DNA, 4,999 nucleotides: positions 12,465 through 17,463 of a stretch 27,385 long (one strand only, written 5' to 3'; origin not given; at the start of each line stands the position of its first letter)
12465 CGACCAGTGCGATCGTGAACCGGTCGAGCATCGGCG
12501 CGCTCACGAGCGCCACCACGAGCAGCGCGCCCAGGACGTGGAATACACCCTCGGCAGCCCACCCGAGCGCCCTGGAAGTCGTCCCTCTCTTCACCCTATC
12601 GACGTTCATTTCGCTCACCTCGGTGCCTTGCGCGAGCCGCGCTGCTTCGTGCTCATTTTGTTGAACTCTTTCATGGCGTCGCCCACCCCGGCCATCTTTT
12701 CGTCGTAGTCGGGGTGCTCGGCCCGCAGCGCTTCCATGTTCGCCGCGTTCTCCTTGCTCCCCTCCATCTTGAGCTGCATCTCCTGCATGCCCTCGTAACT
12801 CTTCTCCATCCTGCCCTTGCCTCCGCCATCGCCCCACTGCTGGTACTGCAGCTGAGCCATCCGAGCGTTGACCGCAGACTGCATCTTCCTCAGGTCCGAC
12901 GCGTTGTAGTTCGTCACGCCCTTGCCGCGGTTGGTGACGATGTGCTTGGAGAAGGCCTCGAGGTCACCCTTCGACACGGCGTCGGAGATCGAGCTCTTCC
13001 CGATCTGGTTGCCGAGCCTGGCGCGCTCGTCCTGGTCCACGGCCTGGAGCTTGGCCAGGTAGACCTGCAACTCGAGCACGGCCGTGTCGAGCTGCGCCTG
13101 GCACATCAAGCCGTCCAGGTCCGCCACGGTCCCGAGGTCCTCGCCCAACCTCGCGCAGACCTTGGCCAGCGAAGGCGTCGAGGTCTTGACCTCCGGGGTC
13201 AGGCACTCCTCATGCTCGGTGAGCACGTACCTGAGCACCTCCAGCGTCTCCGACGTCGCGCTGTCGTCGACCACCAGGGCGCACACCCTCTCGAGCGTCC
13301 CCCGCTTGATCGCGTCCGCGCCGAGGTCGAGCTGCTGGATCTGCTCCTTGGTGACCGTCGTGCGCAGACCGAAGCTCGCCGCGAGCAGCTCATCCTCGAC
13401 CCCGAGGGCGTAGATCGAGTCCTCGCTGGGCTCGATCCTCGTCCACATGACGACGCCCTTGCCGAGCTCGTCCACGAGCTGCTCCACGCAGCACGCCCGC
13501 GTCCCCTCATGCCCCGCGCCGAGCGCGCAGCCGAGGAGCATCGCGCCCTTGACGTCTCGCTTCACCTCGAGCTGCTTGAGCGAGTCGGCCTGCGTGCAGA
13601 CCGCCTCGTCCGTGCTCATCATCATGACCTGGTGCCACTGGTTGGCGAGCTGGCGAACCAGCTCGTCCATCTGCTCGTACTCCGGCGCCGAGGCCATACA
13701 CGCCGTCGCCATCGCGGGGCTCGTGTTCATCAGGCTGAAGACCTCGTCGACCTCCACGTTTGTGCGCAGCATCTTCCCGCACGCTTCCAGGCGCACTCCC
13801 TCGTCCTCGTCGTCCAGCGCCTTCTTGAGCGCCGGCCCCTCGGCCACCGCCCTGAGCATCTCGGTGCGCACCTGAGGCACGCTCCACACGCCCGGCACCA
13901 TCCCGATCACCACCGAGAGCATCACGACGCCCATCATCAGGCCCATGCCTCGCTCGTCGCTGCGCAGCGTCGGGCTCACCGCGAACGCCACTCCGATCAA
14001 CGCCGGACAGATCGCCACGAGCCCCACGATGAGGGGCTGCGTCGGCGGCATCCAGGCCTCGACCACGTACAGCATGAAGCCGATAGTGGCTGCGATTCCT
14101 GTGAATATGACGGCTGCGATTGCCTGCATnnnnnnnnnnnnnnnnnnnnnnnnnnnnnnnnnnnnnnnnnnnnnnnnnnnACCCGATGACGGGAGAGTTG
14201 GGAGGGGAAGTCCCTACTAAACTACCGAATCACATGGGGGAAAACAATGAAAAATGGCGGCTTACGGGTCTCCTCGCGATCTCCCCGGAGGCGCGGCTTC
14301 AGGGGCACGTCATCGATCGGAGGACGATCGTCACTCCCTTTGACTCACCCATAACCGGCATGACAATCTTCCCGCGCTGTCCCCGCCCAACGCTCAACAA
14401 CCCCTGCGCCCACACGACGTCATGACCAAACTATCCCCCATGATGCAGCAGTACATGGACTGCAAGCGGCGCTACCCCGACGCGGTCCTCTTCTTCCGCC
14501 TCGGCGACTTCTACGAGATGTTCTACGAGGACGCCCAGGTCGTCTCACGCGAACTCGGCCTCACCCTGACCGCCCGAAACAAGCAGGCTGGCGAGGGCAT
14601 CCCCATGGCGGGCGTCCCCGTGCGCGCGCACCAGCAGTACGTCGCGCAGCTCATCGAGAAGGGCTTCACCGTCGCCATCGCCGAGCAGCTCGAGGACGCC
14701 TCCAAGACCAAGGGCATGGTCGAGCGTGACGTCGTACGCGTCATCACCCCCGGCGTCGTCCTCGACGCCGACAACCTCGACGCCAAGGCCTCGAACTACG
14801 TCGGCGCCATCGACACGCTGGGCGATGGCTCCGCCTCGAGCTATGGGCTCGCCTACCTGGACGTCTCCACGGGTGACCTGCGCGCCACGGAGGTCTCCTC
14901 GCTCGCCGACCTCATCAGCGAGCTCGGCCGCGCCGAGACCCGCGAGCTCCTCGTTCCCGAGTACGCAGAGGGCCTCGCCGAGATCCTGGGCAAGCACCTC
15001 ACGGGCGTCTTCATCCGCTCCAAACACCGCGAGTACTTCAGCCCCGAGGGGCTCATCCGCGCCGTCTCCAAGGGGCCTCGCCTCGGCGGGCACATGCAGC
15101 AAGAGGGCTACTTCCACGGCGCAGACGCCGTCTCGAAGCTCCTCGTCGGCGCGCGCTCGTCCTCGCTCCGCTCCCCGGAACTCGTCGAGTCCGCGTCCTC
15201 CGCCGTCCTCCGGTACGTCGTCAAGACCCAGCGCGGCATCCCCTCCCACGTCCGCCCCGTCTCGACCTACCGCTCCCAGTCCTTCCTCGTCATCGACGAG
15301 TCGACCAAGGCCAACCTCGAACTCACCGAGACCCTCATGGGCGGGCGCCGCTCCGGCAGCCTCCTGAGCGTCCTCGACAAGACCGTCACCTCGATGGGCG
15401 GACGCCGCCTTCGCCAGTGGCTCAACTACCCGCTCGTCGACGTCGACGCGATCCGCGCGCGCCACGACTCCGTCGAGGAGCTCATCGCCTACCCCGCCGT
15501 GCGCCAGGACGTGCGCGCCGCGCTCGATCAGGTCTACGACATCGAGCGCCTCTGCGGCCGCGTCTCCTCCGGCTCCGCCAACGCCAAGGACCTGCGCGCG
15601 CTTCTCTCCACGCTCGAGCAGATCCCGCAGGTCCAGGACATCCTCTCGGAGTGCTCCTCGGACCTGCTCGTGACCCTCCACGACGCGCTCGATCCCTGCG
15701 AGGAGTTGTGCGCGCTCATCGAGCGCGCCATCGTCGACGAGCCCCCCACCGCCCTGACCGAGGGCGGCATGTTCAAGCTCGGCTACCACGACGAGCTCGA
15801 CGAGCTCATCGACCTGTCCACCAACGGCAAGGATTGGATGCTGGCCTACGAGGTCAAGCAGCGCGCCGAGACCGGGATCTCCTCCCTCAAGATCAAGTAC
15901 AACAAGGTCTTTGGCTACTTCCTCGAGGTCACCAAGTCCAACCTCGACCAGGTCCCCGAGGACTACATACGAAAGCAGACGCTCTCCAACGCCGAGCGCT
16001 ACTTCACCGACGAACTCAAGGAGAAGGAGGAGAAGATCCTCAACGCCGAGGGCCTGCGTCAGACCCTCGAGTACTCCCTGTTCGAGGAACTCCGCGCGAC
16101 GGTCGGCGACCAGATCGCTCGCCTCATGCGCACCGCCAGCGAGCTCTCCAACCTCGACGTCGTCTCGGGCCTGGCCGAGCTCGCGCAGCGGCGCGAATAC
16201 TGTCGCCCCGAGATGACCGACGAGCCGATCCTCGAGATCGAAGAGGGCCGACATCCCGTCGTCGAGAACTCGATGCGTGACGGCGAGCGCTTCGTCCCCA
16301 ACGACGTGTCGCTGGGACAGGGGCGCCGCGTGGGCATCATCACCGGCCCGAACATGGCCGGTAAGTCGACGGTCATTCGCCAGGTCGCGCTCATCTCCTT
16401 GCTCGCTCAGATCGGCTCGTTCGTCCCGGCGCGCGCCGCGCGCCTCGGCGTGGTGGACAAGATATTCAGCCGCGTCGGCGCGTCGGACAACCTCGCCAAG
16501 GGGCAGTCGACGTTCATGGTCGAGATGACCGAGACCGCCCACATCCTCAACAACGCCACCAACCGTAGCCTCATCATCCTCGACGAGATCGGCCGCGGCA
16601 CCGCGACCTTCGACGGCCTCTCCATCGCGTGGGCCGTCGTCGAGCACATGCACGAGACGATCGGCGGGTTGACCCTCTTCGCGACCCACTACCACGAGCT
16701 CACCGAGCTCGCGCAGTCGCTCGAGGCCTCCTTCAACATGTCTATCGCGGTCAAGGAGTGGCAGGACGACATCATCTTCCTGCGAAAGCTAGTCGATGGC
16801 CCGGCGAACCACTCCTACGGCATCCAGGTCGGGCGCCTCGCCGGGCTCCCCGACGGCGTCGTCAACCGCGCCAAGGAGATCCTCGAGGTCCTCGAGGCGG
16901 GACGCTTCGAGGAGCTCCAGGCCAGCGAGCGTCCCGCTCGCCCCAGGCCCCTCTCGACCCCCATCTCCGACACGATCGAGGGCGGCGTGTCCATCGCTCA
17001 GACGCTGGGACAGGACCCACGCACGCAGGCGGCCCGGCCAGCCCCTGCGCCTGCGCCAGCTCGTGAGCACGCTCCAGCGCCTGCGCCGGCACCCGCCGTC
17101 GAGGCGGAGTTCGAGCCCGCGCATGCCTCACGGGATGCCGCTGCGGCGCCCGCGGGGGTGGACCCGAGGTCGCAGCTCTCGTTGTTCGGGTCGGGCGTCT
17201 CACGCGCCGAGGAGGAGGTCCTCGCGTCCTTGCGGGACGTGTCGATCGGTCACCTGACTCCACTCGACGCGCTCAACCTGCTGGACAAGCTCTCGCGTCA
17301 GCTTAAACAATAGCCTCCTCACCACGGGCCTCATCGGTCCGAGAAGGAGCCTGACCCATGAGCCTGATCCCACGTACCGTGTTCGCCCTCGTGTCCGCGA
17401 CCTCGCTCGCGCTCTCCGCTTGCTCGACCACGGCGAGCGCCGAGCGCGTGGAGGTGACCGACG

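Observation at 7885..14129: Stand-alone Tad minor-pilin cassette without any secretion machinery: candidate swappable pilus-tip module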

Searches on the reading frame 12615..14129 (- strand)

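Call 4: search_protein_families(library=pfam, proteins=[window:12615-14129:-], max_evalue=1)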
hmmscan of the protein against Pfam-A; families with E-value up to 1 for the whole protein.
window:12615-14129:- (504 aa): 2 families
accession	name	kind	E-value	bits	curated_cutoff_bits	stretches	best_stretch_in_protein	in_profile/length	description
PF24815.1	HMG_WDHD1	-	0.037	14.4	51.6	1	464-498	12-46/51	WDHD1 HMG box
PF12679.13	ABC2_membrane_2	-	0.17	11.5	27.2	1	11-86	128-210/283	ABC-2 family transporter protein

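Call 5: search_protein_families(library=ncbifam, proteins=[window:12615-14129:-], max_evalue=1)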
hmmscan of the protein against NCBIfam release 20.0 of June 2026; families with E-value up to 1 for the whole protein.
window:12615-14129:- (504 aa): 2 families
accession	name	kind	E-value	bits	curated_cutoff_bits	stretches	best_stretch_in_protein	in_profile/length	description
TIGR03334.1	IOR_beta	equivalog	0.038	14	205.8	1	127-177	84-134/189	indolepyruvate ferredoxin oxidoreductase subunit beta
NF005323.0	PRK06853.1-3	equivalog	0.052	13.5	238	1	128-188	91-150/197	indolepyruvate oxidoreductase subunit beta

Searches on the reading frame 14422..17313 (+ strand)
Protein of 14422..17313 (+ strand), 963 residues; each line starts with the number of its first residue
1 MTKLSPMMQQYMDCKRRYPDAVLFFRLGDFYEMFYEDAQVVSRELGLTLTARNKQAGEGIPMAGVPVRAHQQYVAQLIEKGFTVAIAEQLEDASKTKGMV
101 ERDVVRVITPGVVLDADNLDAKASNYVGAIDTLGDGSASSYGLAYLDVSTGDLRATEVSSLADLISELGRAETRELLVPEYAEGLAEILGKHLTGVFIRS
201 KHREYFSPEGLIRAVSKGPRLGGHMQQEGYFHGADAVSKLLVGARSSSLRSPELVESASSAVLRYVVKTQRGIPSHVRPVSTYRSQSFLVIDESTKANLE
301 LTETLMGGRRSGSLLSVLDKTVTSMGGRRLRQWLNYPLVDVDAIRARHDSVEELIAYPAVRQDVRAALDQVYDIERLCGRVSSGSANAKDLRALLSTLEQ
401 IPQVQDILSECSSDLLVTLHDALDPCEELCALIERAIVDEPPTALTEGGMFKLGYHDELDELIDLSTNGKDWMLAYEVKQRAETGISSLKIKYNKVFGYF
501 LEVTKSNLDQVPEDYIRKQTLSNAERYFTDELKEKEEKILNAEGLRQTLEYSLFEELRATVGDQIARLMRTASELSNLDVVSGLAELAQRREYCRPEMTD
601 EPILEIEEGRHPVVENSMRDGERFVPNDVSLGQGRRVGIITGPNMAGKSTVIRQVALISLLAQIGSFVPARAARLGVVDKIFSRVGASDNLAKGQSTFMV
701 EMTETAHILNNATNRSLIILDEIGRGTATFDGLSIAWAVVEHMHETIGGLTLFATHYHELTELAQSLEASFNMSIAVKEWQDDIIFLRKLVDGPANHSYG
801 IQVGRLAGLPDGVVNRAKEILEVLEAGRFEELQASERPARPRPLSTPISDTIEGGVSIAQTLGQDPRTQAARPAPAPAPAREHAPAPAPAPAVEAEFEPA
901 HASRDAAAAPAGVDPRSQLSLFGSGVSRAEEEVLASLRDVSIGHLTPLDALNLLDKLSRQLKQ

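Call 79: search_protein_families(library=pfam, proteins=[window:14422-17313:+], max_evalue=0.001)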
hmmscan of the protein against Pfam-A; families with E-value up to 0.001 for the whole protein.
window:14422-17313:+ (963 aa): 5 families
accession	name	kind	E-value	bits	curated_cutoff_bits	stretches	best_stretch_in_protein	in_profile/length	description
PF00488.27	MutS_V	-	3.3e-84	282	30.2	1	639-825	2-188/188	MutS domain V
PF05192.23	MutS_III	-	3.5e-53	181.3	34.1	1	294-585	1-194/194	MutS domain III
PF01624.25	MutS_I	-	4.7e-42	143.2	20.6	1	6-115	2-111/113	MutS domain I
PF05190.23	MutS_IV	-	5.6e-32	110.3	22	1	454-543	1-90/92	MutS family domain IV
PF05188.22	MutS_II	-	9.4e-11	42.7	25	1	125-181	1-54/133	MutS domain II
